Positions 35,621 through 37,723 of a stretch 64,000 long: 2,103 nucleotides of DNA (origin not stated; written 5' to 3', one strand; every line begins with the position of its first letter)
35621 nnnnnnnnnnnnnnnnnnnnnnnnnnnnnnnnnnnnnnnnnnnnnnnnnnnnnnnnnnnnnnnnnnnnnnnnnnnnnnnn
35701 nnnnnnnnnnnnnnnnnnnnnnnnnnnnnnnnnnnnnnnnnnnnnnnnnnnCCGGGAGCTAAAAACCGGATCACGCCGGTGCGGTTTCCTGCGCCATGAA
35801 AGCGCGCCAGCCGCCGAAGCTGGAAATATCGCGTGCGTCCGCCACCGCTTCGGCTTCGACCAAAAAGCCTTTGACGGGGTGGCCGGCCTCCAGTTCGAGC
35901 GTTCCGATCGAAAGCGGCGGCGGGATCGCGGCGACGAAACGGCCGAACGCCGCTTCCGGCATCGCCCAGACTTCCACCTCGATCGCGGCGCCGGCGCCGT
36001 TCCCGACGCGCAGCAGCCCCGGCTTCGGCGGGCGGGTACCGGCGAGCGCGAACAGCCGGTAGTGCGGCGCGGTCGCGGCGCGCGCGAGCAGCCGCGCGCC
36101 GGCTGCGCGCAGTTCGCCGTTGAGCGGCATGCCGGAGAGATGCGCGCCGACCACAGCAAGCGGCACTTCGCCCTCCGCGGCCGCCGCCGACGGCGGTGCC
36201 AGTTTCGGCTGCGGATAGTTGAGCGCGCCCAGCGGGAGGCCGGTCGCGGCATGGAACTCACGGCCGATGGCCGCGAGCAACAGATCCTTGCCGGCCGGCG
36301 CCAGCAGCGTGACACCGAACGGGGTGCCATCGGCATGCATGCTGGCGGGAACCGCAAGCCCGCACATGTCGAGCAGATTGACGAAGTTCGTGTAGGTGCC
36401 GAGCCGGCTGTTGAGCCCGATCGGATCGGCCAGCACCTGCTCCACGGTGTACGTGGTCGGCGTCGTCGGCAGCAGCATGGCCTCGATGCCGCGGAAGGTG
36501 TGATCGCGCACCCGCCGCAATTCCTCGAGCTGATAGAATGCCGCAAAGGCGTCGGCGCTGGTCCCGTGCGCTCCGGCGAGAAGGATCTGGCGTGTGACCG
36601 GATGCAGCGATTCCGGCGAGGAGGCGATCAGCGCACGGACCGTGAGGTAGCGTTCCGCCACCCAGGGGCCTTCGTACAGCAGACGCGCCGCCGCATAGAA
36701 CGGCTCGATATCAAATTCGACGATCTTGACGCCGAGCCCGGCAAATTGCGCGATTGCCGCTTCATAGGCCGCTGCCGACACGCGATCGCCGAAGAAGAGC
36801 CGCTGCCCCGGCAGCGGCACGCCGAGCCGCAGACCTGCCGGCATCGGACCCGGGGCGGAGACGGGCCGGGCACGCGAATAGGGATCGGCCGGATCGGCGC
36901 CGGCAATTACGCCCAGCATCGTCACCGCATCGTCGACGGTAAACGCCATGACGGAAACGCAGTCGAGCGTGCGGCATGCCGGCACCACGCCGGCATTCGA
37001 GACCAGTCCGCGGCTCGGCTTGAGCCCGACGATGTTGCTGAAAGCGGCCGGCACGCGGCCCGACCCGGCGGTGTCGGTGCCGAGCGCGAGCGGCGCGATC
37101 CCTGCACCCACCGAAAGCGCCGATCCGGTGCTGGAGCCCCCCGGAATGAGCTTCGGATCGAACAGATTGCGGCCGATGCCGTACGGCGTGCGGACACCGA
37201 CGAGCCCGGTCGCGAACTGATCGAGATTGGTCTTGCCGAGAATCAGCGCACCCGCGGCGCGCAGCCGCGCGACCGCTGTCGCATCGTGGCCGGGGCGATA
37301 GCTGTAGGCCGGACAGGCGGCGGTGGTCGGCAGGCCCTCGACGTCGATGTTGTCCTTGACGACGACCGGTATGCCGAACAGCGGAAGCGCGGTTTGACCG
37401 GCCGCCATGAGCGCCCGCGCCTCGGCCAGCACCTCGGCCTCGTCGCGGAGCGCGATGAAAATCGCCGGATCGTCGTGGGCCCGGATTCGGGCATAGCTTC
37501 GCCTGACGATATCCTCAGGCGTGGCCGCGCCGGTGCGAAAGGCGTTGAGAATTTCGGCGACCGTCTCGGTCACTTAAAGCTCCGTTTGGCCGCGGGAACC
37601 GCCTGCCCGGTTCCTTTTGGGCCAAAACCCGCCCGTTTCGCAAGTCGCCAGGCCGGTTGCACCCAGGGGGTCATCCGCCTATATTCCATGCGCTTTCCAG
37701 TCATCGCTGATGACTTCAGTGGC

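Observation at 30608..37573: AtzG/AtzE/AtzH/AtzF-like ureide module without a cyanuric acid hydrolase, plus an isochorismatase-type hydrolase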

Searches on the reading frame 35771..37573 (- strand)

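Call 4: search_protein_families(library=ncbifam, proteins=[window:35771-37573:-], max_evalue=0.001)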
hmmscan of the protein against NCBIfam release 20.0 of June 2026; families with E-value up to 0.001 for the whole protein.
window:35771-37573:- (600 aa): 26 families (the best 25 are shown)
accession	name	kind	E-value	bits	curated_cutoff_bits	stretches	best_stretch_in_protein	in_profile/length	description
NF006043.0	PRK08186.1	subfamily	6.8e-254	843.8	487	1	3-597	7-598/600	allophanate hydrolase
TIGR02713.1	allophanate_hyd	equivalog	5.5e-236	784.5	511.05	1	37-594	2-563/563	allophanate hydrolase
NF005688.0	PRK07488.1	equivalog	2.3e-68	231.3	532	1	2-442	10-464/474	indoleacetamide hydrolase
TIGR00132.1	gatA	equivalog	3.6e-65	220.5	481.1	2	17-292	10-289/466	Asp-tRNA(Asn)/Glu-tRNA(Gln) amidotransferase subunit GatA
NF005460.0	PRK07056.1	subfamily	2.8e-64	217.7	447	1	3-441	8-450/457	amidase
NF004766.0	PRK06102.1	equivalog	1e-58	199.5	559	1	2-435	7-444/455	amidase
TIGR02715.1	amido_AtzE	subfamily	6.2e-56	190.2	425.75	1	5-437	2-441/452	AtzE family amidohydrolase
NF006631.0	PRK09201.1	equivalog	1.8e-54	185.2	461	1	3-435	7-446/466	AtzE family amidohydrolase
NF004717.0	PRK06061.1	equivalog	1.3e-53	182.4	498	1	3-442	17-465/483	amidase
NF005450.0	PRK07042.1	equivalog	4.4e-48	163.9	458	1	5-444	9-452/464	amidase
NF004622.0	PRK05962.1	equivalog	4.5e-48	164.1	463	1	26-437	11-421/431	amidase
NF006006.0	PRK08137.1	equivalog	2.4e-47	161.9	534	1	3-286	34-333/529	amidase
NF004815.0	PRK06169.1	equivalog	3.7e-47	160.9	506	1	4-445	11-460/471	amidase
NF005686.0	PRK07486.1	subfamily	3.2e-45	154.7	465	1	6-445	17-474/486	amidase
NF009119.0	PRK12470.1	equivalog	7.4e-45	153.8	498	1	7-443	13-451/462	amidase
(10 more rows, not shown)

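Call 5: search_protein_families(library=pfam, proteins=[window:35771-37573:-], max_evalue=0.001)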
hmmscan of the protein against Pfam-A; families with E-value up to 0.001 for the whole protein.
window:35771-37573:- (600 aa): 2 families
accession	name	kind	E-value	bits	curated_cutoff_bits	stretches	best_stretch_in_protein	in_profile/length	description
PF01425.27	Amidase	-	4.5e-85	286.8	27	1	21-431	1-442/445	Amidase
PF21986.1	AH_C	-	2.4e-48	163.7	27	1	471-594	2-123/123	Allophanate hydrolase C-terminal domain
